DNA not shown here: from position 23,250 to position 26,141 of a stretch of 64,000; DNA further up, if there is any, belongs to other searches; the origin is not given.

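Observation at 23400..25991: Single polypeptide combining two CAP/cNMP-like sensor barrels, a glycerolipid acyltransferase and an SGNH esterase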

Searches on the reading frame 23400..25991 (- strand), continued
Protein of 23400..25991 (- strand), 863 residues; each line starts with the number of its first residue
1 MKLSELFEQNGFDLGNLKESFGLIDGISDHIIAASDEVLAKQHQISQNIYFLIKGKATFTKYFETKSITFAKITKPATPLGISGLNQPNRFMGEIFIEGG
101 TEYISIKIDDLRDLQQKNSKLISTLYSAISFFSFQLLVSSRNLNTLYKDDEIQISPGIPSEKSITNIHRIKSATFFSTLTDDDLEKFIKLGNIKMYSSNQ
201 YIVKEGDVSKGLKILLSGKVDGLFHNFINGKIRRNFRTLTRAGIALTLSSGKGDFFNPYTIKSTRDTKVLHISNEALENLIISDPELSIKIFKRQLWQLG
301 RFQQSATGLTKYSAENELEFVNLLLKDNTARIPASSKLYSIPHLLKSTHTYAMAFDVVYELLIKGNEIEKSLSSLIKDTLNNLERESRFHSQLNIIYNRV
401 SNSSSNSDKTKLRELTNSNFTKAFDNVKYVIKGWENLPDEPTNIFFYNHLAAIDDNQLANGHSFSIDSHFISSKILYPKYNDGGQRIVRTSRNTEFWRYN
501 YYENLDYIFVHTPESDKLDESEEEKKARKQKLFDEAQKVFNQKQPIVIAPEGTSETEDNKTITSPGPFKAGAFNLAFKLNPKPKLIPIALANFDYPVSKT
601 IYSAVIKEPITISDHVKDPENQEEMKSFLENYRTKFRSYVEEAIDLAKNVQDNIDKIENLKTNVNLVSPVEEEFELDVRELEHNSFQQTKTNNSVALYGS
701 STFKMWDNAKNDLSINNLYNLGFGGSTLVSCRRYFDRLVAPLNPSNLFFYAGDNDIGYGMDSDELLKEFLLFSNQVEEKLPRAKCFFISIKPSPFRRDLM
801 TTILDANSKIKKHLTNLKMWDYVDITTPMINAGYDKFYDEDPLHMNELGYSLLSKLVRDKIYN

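Call 82: find_encoding_contigs(protein=P0078, flank=7000, max_places=1)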
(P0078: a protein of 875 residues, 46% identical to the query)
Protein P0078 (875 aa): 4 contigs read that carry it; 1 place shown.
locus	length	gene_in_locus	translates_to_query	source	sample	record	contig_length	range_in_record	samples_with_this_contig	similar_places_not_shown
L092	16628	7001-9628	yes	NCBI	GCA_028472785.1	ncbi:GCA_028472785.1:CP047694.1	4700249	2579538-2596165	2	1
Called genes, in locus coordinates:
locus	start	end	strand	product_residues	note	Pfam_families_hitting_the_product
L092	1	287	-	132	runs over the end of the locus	PF00583:Acetyltransf_1, PF13420:Acetyltransf_4 (weak)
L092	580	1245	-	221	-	PF02525:Flavodoxin_2, PF03358:FMN_red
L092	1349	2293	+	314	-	PF00126:HTH_1, PF03466:LysR_substrate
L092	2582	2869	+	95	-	-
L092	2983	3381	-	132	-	PF00903:Glyoxalase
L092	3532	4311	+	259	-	PF00072:Response_reg, PF00486:Trans_reg_C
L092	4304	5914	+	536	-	PF00672:HAMP (weak), PF00512:HisKA, PF02518:HATPase_c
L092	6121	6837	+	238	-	-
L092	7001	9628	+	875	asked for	PF00027:cNMP_binding (faint), PF13472:Lipase_GDSL_2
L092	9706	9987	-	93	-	PF03795:YCII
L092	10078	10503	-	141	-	PF02566:OsmC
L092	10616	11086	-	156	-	PF22381:Staph_reg_Sar_Rot, PF01047:MarR, PF12802:MarR_2, PF13463:HTH_27 (faint)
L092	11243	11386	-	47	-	PF00444:Ribosomal_L36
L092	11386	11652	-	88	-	PF01197:Ribosomal_L31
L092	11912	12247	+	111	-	-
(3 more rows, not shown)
